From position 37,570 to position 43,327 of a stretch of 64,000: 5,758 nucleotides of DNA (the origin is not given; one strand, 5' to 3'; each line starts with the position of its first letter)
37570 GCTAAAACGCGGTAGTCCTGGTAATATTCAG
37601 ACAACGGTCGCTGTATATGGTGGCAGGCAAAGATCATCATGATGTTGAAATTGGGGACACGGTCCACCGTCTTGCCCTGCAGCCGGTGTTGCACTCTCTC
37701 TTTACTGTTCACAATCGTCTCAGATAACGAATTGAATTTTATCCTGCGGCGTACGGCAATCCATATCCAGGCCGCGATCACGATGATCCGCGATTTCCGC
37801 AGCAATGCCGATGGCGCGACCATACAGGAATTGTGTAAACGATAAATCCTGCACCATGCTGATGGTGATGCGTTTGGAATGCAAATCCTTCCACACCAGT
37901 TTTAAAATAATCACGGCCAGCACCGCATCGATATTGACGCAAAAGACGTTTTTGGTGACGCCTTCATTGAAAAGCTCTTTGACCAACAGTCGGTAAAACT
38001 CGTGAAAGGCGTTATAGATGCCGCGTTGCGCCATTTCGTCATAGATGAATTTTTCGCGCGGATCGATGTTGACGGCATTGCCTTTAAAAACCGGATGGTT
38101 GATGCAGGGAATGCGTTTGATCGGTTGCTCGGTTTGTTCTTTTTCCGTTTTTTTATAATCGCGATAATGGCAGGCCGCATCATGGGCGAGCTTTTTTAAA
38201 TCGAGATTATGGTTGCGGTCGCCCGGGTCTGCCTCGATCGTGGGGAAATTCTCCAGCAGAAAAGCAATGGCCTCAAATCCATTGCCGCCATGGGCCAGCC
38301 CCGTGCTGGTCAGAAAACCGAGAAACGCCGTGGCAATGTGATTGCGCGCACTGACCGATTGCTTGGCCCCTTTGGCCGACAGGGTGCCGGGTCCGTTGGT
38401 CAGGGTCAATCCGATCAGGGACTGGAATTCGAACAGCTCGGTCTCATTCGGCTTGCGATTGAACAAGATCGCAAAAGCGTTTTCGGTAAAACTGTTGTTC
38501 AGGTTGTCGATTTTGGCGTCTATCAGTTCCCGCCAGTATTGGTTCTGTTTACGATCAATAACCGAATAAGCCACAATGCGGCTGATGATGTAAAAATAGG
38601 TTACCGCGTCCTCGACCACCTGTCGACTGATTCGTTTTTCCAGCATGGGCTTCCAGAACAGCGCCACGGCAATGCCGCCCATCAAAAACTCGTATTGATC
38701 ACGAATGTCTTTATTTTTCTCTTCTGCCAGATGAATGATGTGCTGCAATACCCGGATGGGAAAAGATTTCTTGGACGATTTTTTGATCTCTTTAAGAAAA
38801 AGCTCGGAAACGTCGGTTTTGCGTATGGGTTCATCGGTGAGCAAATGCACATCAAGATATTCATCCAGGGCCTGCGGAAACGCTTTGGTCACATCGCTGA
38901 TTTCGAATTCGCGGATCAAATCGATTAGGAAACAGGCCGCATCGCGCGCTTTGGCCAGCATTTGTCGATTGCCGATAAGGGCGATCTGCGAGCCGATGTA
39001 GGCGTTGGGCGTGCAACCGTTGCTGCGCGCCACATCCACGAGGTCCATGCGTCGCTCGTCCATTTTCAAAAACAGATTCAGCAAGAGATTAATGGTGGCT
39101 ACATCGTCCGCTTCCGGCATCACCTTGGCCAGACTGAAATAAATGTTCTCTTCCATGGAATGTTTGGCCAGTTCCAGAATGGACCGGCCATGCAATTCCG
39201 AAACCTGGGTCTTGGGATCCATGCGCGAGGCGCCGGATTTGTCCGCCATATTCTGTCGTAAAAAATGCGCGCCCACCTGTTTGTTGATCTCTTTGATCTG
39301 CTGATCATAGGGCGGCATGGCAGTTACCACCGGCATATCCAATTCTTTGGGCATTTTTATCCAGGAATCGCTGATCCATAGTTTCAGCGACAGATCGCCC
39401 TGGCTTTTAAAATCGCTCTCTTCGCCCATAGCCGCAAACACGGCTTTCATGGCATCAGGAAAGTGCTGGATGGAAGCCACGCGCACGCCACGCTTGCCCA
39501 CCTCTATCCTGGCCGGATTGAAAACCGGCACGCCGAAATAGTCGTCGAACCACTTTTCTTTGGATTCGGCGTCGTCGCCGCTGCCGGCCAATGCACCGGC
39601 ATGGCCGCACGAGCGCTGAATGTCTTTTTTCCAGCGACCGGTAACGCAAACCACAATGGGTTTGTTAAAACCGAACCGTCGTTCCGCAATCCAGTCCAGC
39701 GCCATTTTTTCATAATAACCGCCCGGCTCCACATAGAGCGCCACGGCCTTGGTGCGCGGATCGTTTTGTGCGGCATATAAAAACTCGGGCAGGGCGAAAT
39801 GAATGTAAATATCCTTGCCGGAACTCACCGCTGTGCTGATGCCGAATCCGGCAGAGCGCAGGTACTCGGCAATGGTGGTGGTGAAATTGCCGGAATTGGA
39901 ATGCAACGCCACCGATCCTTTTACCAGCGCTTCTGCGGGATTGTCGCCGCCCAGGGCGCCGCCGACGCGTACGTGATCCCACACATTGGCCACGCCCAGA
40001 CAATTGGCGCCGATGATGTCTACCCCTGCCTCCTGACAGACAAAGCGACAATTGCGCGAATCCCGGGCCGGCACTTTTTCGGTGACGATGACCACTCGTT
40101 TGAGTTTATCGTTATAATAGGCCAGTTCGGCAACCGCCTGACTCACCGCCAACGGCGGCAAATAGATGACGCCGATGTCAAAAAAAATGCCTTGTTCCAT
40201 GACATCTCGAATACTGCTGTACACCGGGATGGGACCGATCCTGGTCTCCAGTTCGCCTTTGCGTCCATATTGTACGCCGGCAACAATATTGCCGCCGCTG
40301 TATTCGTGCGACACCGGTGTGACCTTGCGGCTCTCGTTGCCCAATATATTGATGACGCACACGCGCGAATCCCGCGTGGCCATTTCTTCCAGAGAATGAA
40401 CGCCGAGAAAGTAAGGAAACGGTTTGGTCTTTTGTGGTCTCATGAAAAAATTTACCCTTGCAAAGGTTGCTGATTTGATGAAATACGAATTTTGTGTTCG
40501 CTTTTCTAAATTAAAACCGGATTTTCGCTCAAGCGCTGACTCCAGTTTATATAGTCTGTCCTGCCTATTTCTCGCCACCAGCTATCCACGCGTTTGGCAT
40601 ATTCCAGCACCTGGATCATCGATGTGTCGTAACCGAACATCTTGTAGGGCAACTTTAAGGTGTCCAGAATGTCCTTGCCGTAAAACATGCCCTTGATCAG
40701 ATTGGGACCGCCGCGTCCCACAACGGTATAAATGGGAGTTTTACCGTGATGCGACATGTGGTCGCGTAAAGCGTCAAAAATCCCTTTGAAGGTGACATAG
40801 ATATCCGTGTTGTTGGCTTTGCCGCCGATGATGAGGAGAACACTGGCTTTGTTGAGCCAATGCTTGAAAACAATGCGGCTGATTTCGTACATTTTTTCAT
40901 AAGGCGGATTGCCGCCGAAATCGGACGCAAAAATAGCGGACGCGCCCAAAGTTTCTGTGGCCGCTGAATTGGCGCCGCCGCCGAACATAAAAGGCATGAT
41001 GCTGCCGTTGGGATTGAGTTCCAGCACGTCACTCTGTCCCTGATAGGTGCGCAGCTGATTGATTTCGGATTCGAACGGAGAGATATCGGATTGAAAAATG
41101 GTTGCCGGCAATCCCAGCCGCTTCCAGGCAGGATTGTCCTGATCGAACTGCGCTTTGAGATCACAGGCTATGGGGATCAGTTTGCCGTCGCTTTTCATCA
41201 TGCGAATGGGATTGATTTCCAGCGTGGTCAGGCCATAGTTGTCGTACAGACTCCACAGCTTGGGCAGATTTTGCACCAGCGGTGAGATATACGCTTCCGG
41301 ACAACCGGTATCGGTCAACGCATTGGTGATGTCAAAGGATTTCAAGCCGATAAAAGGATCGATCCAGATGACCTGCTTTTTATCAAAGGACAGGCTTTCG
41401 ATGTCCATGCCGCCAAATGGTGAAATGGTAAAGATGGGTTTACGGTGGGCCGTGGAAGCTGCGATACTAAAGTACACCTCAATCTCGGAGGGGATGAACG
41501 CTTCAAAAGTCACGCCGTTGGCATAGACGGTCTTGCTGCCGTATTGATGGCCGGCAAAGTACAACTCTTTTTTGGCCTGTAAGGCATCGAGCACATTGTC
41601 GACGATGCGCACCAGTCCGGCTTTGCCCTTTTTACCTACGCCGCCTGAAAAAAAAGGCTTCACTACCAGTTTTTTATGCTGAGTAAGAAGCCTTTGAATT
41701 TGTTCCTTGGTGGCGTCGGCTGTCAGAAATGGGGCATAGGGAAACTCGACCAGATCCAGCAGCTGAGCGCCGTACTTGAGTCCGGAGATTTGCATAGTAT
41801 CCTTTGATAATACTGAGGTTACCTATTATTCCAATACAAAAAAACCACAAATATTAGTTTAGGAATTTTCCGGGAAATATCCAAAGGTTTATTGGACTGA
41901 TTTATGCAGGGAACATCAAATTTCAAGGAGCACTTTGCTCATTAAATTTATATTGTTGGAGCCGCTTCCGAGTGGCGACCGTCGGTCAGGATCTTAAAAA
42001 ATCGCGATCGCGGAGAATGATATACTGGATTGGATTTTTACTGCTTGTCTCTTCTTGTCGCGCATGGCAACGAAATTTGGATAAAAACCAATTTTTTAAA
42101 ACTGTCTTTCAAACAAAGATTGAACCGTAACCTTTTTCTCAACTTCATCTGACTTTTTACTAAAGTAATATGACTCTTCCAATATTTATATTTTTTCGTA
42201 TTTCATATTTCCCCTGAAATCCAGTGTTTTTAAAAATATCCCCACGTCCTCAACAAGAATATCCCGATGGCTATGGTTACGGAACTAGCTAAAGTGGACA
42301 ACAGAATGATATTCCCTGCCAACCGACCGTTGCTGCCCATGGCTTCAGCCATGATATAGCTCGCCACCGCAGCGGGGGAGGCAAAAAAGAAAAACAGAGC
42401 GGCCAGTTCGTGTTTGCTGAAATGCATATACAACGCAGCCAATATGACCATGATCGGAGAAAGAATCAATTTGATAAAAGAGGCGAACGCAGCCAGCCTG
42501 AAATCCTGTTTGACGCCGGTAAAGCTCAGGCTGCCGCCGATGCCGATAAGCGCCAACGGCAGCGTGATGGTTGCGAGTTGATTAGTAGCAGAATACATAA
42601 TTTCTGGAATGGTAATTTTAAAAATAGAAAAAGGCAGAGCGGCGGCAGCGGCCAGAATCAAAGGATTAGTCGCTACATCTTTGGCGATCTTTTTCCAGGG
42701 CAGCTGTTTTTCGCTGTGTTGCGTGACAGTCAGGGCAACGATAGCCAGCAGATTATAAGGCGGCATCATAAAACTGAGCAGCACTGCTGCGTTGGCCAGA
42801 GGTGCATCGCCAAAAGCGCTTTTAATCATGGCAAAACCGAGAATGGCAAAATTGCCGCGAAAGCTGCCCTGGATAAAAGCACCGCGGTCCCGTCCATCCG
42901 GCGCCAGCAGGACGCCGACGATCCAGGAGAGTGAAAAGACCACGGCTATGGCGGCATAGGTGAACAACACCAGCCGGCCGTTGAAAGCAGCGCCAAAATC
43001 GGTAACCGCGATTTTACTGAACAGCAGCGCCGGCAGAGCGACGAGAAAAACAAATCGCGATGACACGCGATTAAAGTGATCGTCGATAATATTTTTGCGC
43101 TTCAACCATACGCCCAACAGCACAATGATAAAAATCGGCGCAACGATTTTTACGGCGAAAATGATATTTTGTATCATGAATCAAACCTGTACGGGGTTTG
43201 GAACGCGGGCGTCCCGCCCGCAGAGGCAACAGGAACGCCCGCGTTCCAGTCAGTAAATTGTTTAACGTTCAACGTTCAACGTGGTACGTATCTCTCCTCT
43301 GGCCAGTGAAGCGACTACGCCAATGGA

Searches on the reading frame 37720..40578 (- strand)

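Call 52: search_protein_families(library=pfam, proteins=[window:37720-40578:-], max_evalue=0.00001)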
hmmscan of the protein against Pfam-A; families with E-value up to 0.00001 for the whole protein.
window:37720-40578:- (952 aa): 2 families
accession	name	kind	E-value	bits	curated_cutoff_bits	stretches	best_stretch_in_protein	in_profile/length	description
PF13607.11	Succ_CoA_lig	-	8.8e-15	55.1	27.4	1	220-334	1-110/138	Succinyl-CoA ligase like flavodoxin domain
PF00285.26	Citrate_synt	-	3.3e-06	26.8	27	0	663-893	119-320/357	Citrate synthase, C-terminal domain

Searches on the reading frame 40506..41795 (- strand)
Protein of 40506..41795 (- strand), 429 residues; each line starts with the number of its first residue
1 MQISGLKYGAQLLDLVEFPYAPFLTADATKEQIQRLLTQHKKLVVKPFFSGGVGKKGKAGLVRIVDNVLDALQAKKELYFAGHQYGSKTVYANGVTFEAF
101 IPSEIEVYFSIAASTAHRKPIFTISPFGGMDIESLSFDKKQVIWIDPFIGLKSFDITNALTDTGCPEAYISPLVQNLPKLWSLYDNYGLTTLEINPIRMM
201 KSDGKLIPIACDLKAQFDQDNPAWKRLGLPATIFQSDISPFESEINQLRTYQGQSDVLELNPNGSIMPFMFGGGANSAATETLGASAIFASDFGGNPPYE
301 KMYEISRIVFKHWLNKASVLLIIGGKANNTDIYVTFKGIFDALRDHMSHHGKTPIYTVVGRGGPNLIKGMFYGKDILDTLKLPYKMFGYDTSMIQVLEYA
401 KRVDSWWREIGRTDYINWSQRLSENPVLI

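Call 52: search_protein_families(library=pfam, proteins=[window:40506-41795:-], max_evalue=0.00001)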
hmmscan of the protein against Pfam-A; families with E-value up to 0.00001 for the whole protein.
window:40506-41795:- (429 aa): 3 families
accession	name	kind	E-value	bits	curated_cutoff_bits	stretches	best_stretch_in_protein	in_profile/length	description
PF16114.10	Citrate_bind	-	7.6e-19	68.4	26.8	1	239-400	4-174/177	ATP citrate lyase citrate-binding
PF08442.15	ATP-grasp_2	-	4.4e-15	56.3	29.5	1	31-197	28-200/202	ATP-grasp domain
PF24948.1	Citrate_synth_N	-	8e-11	42.2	83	1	36-219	47-222/232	ATP-citrate synthase ATP-grasp domain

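Call 66: find_homologous_proteins(query=window:40506-41795:-, max_evalue=1e-50)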
Query window:40506-41795:- (429 aa): 4588 proteins with E <= 1e-50 among 8000 candidates; the best 120 are listed.
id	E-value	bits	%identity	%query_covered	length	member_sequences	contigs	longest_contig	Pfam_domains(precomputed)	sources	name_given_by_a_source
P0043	1.4e-259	880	90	97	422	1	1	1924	PF08442.16,PF16114.11,PF24948.2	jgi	jgi:succinyl-CoA synthetase beta subunit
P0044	2.3e-255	866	89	97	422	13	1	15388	PF08442.16,PF16114.11,PF24948.2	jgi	-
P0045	1.8e-254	863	89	97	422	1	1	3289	PF08442.16,PF16114.11,PF24948.2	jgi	-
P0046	3.3e-254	862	89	97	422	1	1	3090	PF08442.16,PF16114.11,PF24948.2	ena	-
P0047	2.8e-252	856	88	97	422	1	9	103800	PF08442.16,PF16114.11,PF24948.2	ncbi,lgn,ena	-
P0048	5.1e-252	855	87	97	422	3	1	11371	PF08442.16,PF16114.11,PF24948.2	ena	-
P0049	3.4e-251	852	87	97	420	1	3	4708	PF08442.16,PF16114.11,PF24948.2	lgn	-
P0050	2.0e-250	849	87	97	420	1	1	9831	PF08442.16,PF16114.11,PF24948.2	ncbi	-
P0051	1.2e-246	837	86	95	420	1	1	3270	PF08442.16,PF16114.11,PF24948.2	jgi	jgi:succinyl-CoA synthetase beta subunit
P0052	1.7e-246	836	87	97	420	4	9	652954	PF08442.16,PF16114.11,PF24948.2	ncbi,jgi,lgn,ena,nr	ncbi:MAG TPA: ATP citrate lyase citrate-binding domain-containing protein [bacterium]|nr:ATP citrate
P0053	2.6e-246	836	85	97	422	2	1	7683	PF08442.16,PF16114.11,PF24948.2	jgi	jgi:succinyl-CoA synthetase beta subunit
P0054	3.1e-246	836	85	97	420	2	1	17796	PF08442.16,PF16114.11,PF24948.2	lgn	-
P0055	9.1e-245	831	85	97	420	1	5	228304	PF08442.16,PF16114.11,PF24948.2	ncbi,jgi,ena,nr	ncbi:MAG TPA: ATP citrate lyase citrate-binding domain-containing protein [bacterium]|nr:ATP citrate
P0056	2.3e-244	829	86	97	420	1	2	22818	PF08442.16,PF16114.11,PF24948.2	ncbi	-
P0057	6.7e-244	828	85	97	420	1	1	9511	PF08442.16,PF16114.11,PF24948.2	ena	-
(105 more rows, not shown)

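Call 67: find_encoding_contigs(protein=P0052, flank=10000, max_places=2)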
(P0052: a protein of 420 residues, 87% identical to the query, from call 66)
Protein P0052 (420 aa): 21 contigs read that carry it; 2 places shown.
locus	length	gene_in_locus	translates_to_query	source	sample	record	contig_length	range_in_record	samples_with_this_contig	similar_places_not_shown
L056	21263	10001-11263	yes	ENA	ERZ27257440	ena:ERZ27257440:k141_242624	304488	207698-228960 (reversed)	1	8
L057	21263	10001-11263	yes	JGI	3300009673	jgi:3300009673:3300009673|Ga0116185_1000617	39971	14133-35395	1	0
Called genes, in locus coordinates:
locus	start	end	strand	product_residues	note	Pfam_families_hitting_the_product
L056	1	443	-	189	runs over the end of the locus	PF02577:BFN_dom, PF02151:UVR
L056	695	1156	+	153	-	-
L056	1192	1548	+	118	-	-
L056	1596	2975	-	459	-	PF00696:AA_kinase, PF13840:ACT_7 (faint), PF01842:ACT (faint), PF22468:ACT_9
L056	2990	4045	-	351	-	PF01118:Semialdhyde_dh, PF02774:Semialdhyde_dhC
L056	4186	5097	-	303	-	PF13180:PDZ_2, PF00595:PDZ, PF14685:PDZ_Tricorn (faint), PF17820:PDZ_6, PF00595:PDZ, PF13180:PDZ_2, PF17820:PDZ_6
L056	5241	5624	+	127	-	PF10825:DUF2752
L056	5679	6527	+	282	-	PF01261:AP_endonuc_2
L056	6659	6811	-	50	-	-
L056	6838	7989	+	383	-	PF01204:Trehalase, PF22422:MGH1-like_GH, PF01204:Trehalase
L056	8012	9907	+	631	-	PF00009:GTP_EFTU, PF01926:MMR_HSR1 (weak), PF03144:GTP_EFTU_D2, PF25461:Beta-barrel_SelB, PF09106:WHD_2nd_SelB, PF09107:WHD_3rd_SelB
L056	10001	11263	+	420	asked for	PF08442:ATP-grasp_2, PF24948:Citrate_synth_N, PF16114:Citrate_bind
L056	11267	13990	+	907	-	PF02629:CoA_binding (weak), PF00549:Ligase_CoA (faint), PF13607:Succ_CoA_lig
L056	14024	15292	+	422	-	PF04015:DUF362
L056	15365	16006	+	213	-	-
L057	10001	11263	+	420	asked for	PF08442:ATP-grasp_2, PF24948:Citrate_synth_N, PF16114:Citrate_bind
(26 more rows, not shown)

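Call 68: find_encoding_contigs(protein=P0047, flank=10000, max_places=2)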
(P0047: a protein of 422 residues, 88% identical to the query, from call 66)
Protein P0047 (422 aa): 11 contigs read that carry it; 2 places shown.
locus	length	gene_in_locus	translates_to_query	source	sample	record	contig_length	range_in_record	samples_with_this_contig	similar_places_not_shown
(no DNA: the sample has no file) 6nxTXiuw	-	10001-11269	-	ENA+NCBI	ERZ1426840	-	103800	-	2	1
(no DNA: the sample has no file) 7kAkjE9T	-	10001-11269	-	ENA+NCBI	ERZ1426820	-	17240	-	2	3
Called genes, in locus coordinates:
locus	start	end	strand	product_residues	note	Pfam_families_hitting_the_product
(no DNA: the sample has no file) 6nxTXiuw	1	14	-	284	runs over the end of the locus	PF00753:Lactamase_B (weak)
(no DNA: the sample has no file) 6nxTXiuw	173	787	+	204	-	PF13505:OMP_b-brl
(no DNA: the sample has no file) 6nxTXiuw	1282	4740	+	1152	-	PF13620:CarboxypepD_reg, PF13715:CarbopepD_reg_2 (weak), PF25183:OMP_b-brl_4, PF00593:TonB_dep_Rec_b-barrel (weak)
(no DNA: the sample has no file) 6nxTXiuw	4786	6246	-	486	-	PF00884:Sulfatase, PF01663:Phosphodiest, PF16347:SGSH_C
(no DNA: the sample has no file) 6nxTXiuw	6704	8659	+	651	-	PF17132:Glyco_hydro_106 (weak)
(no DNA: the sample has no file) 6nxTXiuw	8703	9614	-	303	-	-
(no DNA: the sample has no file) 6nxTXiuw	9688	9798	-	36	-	-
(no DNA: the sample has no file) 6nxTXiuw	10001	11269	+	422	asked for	PF08442:ATP-grasp_2, PF24948:Citrate_synth_N, PF16114:Citrate_bind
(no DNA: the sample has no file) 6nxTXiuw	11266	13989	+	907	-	PF02629:CoA_binding (faint), PF13607:Succ_CoA_lig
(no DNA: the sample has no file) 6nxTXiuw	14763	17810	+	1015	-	PF00072:Response_reg, PF08447:PAS_3, PF00989:PAS, PF08447:PAS_3, PF08448:PAS_4, PF13426:PAS_9, PF00512:HisKA, PF02518:HATPase_c, +3 more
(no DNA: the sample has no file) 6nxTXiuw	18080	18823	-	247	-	PF23914:TPR_CcmH_CycH (weak), PF25063:ARM_TT21_C (weak), PF13432:TPR_16 (weak), PF14559:TPR_19 (weak), PF00515:TPR_1 (weak), PF13414:TPR_11, PF13424:TPR_12, PF00515:TPR_1, +18 more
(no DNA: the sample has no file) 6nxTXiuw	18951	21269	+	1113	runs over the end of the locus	PF00515:TPR_1 (faint), PF07719:TPR_2 (faint), PF13176:TPR_7 (faint), PF13424:TPR_12 (weak), PF13424:TPR_12, PF17874:TPR_MalT, PF13424:TPR_12 (weak), PF12770:CHAT, +4 more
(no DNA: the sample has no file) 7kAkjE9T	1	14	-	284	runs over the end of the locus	PF00753:Lactamase_B (weak)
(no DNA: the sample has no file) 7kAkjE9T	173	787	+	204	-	PF13505:OMP_b-brl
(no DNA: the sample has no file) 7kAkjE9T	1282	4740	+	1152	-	PF13620:CarboxypepD_reg, PF13715:CarbopepD_reg_2 (weak), PF25183:OMP_b-brl_4, PF00593:TonB_dep_Rec_b-barrel (weak)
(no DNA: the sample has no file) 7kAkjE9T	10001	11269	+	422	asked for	PF08442:ATP-grasp_2, PF24948:Citrate_synth_N, PF16114:Citrate_bind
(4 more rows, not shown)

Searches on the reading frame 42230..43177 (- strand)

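Call 52: search_protein_families(library=pfam, proteins=[window:42230-43177:-], max_evalue=0.00001)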
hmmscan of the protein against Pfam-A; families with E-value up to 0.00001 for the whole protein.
window:42230-43177:- (315 aa): 1 family
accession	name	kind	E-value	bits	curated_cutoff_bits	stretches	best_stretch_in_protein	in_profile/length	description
PF03547.23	Mem_trans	-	8e-28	97.5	25.7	1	8-304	2-341/343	Membrane transport protein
